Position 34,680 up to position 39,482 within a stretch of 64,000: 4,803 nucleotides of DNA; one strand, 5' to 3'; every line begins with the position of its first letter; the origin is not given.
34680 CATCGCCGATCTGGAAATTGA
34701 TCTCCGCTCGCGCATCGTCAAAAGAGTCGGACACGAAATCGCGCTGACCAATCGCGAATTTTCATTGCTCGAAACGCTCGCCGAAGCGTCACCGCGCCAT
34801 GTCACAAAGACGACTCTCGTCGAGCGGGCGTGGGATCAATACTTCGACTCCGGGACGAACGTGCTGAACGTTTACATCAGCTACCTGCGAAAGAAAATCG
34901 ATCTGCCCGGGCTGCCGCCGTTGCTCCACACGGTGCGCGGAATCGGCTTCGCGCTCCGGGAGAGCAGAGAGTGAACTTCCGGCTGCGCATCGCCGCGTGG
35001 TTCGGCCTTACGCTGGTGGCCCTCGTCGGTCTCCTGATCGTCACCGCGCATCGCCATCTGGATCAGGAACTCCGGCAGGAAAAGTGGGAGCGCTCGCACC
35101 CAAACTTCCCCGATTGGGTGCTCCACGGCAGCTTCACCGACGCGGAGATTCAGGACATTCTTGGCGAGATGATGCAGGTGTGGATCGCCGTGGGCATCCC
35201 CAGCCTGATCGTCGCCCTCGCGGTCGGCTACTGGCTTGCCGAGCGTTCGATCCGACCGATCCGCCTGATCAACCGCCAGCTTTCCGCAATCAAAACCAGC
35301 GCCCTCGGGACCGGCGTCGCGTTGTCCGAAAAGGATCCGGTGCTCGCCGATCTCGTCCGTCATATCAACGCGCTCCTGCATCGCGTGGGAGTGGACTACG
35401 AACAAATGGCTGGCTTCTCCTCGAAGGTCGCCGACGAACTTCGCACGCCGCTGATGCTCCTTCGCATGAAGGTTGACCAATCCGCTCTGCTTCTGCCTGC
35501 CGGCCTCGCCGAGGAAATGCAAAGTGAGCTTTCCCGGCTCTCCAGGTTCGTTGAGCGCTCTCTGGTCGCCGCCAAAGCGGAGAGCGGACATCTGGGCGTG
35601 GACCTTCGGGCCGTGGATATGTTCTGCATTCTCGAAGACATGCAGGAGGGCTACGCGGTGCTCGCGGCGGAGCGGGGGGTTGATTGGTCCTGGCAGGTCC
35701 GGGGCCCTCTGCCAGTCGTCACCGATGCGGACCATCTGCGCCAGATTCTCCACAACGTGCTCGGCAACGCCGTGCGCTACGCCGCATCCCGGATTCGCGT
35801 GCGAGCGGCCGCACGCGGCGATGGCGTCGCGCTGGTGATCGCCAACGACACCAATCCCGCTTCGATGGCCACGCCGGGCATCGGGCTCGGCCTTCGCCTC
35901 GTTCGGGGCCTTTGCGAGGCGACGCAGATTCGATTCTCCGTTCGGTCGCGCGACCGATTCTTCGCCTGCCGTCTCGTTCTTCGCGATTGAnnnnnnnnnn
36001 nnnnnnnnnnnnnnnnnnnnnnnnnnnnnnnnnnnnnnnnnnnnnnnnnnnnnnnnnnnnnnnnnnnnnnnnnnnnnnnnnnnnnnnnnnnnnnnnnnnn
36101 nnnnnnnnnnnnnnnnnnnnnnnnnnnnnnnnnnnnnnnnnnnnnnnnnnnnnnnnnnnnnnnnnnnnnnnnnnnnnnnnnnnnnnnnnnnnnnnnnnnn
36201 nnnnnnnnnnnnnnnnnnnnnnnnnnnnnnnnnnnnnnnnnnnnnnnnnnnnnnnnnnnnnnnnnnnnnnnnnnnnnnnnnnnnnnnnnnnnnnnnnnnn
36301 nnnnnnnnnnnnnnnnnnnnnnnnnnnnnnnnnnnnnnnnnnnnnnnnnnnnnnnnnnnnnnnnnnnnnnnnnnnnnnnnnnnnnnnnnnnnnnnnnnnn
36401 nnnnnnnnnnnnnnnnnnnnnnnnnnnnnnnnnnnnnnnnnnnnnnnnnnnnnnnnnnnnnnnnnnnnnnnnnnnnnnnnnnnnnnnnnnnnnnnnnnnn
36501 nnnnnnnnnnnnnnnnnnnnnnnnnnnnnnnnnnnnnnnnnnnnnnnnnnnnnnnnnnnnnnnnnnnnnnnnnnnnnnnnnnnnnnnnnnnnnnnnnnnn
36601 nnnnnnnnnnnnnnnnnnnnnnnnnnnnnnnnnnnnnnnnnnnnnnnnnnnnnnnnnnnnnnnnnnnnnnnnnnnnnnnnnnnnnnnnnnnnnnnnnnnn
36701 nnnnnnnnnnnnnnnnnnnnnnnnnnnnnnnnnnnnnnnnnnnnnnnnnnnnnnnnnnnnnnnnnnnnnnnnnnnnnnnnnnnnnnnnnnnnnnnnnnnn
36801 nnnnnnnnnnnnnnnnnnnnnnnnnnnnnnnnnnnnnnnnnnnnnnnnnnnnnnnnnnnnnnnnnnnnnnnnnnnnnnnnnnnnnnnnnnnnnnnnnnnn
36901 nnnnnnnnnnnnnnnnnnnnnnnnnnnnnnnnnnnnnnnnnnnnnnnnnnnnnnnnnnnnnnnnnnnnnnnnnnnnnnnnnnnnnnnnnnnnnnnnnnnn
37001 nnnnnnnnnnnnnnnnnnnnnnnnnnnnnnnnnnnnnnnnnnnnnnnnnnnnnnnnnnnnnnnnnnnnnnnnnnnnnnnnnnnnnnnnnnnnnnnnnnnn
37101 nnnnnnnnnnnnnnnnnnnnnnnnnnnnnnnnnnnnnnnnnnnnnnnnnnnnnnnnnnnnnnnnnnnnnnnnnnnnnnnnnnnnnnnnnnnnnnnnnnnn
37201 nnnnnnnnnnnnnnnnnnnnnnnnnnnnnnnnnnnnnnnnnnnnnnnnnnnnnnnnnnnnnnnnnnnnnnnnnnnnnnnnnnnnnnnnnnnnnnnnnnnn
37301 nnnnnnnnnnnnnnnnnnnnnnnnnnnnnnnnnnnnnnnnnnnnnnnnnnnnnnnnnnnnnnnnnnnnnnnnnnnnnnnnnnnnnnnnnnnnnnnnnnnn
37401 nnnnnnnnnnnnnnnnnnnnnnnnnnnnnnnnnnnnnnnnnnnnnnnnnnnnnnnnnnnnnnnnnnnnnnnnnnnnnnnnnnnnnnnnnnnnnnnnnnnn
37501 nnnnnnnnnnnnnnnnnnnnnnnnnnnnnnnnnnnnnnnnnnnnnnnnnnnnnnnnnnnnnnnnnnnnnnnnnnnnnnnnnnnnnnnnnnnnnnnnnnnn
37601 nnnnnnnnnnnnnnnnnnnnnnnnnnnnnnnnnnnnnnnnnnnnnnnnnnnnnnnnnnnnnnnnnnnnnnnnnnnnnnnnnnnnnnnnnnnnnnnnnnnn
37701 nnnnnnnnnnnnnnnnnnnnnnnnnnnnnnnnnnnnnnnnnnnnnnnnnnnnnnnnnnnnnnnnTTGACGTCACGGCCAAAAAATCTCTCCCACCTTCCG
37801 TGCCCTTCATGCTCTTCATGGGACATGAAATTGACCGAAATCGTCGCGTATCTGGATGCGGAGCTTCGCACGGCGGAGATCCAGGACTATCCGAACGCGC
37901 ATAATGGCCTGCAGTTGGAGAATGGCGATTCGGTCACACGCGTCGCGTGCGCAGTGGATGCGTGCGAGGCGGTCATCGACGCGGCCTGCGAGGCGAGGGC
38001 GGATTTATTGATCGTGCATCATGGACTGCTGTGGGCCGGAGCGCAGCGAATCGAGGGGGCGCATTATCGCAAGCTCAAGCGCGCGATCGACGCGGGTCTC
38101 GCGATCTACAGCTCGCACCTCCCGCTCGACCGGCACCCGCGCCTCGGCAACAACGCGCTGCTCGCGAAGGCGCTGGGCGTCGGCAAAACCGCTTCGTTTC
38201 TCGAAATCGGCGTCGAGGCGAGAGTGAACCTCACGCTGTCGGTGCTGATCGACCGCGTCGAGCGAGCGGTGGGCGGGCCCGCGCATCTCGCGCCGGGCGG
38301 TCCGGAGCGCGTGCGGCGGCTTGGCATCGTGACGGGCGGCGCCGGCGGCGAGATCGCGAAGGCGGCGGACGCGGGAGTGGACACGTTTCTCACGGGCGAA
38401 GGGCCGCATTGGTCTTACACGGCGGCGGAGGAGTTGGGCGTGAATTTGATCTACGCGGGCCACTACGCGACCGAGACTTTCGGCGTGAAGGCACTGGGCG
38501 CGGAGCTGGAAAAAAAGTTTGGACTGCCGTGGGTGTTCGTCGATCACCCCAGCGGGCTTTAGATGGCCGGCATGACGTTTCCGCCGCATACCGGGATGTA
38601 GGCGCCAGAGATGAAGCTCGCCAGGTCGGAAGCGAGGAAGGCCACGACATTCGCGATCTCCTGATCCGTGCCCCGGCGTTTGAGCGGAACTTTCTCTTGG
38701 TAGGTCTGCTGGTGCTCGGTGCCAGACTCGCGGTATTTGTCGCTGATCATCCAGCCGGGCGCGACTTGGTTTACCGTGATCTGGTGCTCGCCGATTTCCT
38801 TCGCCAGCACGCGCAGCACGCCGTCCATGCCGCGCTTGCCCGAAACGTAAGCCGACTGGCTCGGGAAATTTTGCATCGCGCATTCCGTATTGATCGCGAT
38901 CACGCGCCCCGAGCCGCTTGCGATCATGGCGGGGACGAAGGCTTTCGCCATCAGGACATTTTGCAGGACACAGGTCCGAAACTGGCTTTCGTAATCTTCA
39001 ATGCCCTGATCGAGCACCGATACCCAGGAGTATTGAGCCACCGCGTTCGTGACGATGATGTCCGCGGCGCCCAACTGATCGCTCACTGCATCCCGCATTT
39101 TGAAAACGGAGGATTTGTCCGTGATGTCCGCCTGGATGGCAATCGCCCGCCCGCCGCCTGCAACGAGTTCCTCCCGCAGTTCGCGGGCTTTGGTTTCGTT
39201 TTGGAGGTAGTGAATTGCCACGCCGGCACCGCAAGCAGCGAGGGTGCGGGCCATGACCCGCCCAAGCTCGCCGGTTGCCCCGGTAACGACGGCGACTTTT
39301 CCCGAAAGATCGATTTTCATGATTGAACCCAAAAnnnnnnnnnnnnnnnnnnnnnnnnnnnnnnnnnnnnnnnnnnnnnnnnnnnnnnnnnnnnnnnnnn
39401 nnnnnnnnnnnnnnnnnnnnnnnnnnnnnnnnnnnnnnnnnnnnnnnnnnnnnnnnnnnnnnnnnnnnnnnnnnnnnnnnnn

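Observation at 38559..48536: Locus composition resembles an oxidation/elimination-type glycoside cleavage pathway combined with a GH2 hydrolase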

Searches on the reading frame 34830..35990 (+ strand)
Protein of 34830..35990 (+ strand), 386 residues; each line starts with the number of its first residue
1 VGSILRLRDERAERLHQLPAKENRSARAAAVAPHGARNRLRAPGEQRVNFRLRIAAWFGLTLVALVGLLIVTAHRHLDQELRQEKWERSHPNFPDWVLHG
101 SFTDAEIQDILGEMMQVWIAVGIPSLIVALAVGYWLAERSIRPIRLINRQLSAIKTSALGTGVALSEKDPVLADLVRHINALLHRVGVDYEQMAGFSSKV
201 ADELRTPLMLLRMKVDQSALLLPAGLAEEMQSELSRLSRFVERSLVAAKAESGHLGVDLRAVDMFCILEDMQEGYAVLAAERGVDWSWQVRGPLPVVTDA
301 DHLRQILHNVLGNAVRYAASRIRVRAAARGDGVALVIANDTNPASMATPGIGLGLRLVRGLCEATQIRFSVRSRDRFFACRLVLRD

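Call 28: search_protein_families(library=pfam, proteins=[window:34830-35990:+], max_evalue=0.001)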
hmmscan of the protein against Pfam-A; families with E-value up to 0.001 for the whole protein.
window:34830-35990:+ (386 aa): 1 family
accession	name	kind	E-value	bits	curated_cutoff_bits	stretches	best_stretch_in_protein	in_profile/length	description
PF02518.31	HATPase_c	-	4.9e-07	30.6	26.4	1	299-375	2-97/111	Histidine kinase-, DNA gyrase B-, and HSP90-like ATPase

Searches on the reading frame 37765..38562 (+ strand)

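Call 28: search_protein_families(library=pfam, proteins=[window:37765-38562:+], max_evalue=0.001)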
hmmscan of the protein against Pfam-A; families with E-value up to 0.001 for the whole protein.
window:37765-38562:+ (265 aa): 1 family
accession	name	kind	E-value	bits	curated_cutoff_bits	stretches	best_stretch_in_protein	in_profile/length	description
PF01784.24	DUF34_NIF3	-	4.7e-57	194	23.4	1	21-260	1-251/256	Duf34/NIF3 (NGG1p interacting factor 3)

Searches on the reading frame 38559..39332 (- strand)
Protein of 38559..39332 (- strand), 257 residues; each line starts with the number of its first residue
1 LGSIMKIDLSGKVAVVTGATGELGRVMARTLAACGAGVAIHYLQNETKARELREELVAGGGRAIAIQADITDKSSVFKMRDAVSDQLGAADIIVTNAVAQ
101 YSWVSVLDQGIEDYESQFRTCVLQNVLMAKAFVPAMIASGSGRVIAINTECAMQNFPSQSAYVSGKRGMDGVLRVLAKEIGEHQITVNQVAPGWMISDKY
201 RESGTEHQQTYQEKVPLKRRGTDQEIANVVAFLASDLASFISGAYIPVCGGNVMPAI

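Call 4: search_protein_families(library=pfam, proteins=[window:38559-39332:-], max_evalue=0.01)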
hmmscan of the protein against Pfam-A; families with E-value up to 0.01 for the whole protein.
window:38559-39332:- (257 aa): 6 families
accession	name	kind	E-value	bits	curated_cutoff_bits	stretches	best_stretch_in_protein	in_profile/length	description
PF13561.12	adh_short_C2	-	5.7e-42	144.3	27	1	23-251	8-234/236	Enoyl-(Acyl carrier protein) reductase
PF00106.31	adh_short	-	2.5e-34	118.9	26.6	1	12-199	1-186/195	short chain dehydrogenase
PF08659.16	KR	-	2e-06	28.3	22.6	1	15-98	4-90/180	KR domain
PF02719.21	Polysacc_synt_2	-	1.9e-05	24.5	20.2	1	15-186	2-162/293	Polysaccharide biosynthesis protein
PF01370.27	Epimerase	-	6.3e-05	22.9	20.9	1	15-164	2-144/240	NAD dependent epimerase/dehydratase family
PF13460.12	NAD_binding_10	-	0.00019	21.8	27.2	1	18-231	1-178/184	NAD(P)H-binding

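Call 5: search_protein_families(library=ncbifam, proteins=[window:38559-39332:-], max_evalue=0.01)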
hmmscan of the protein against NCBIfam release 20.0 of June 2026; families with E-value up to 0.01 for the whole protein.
window:38559-39332:- (257 aa): 233 families (the best 25 are shown)
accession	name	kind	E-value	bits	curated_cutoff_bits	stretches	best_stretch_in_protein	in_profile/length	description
TIGR01830.1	3oxo_ACP_reduc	equivalog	2.4e-47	161.7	297.75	1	14-251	1-237/239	3-oxoacyl-[acyl-carrier-protein] reductase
NF005559.1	PRK07231.1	subfamily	1.8e-46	158.7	215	1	9-253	2-248/249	glucose 1-dehydrogenase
NF009466.0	PRK12826.1-2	subfamily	7.7e-45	153.3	222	1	12-255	4-247/248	3-oxoacyl-ACP reductase FabG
NF004791.0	PRK06138.1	equivalog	7.7e-43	146.6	312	1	8-253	2-250/252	SDR family oxidoreductase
NF004197.0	PRK05653.1-1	equivalog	1.1e-42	146.5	332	1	5-254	1-248/249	3-oxoacyl-ACP reductase FabG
NF009384.0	PRK12743.1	equivalog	4.3e-42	144.1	264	1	11-252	6-247/258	SDR family oxidoreductase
NF004199.0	PRK05653.1-4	equivalog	5.9e-42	144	301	1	7-254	1-247/247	3-oxoacyl-ACP reductase FabG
NF005909.0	PRK07890.1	subfamily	2.1e-41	141.9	258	1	8-254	4-259/260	short chain dehydrogenase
NF047420.2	EF_P_mod_YmfI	equivalog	2.3e-41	142.1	238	1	14-251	2-234/236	elongation factor P 5-aminopentanone reductase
NF004778.0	PRK06124.1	equivalog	2.5e-41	141.8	303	1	5-252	5-252/256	SDR family oxidoreductase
NF009464.0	PRK12824.1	subfamily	7.2e-40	137.2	269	1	12-254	3-244/245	3-oxoacyl-ACP reductase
NF047923.1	pyridox_DH_SDR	equivalog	7.2e-40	137.1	325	1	10-253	2-241/243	pyridoxal 4-dehydrogenase, SDR-type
NF006393.0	PRK08642.1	equivalog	8.6e-40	136.8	292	1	8-254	3-253/254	3-oxoacyl-ACP reductase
NF004202.0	PRK05653.2-2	equivalog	1.6e-39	136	333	1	7-255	3-250/259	3-oxoacyl-ACP reductase FabG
NF009468.0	PRK12826.1-4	equivalog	4.6e-39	134.6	318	1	7-255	3-250/256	SDR family oxidoreductase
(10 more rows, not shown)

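Call 87: search_solved_structures(query=window:38559-39332:-, max_evalue=1e-30)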
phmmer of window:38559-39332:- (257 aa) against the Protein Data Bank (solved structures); distinct sequences matched with E-value up to 1e-30: 16.
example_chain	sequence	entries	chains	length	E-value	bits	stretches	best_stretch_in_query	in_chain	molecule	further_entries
3woh_A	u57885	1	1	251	9.4e-36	126.7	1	9-253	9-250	SiaM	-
2uvd_A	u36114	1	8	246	1.3e-34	123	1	9-254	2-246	3-OXOACYL-(ACYL-CARRIER-PROTEIN) REDUCTASE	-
4rzh_A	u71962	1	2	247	1.7e-34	122.6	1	9-254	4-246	3-oxoacyl-[acyl-carrier protein] reductase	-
3osu_A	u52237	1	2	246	3.4e-34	121.6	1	12-253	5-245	3-oxoacyl-[acyl-carrier-protein] reductase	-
3sj7_A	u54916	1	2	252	4.4e-34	121.3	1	12-253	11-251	3-oxoacyl-(Acyl-carrier-protein) reductase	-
4dml_A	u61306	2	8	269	7.7e-34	120.5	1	6-254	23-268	3-oxoacyl-[acyl-carrier-protein] reductase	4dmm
6pzm_A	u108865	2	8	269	8.9e-33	117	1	7-251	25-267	3-ketoacyl-ACP reductase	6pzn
3enn_A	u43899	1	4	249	4e-32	114.9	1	7-254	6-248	GLUCOSE/RIBITOL DEHYDROGENASE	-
4yqy_A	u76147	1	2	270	4.7e-32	114.6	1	6-252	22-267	Putative Dehydrogenase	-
3emk_A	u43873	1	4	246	5.5e-32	114.4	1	7-254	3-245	GLUCOSE/RIBITOL DEHYDROGENASE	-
4afn_A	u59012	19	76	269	9.2e-32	113.7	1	6-254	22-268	3-OXOACYL-[ACYL-CARRIER-PROTEIN] REDUCTASE FABG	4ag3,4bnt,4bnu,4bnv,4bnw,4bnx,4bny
2p68_A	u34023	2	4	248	9.3e-32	113.7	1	5-251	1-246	3-oxoacyl-[acyl-carrier-protein] reductase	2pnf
1ahh_A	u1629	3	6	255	1.9e-31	112.6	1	7-254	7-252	7 ALPHA-HYDROXYSTEROID DEHYDROGENASE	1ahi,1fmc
7eny_A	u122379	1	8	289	2.6e-31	112.2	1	7-254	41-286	7alpha-hydroxysteroid dehydrogenase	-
1i01_A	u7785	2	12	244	3.7e-31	111.7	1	9-254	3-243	BETA-KETOACYL [ACP] REDUCTASE | 3-oxoacyl-[acyl-carrier protein] reductase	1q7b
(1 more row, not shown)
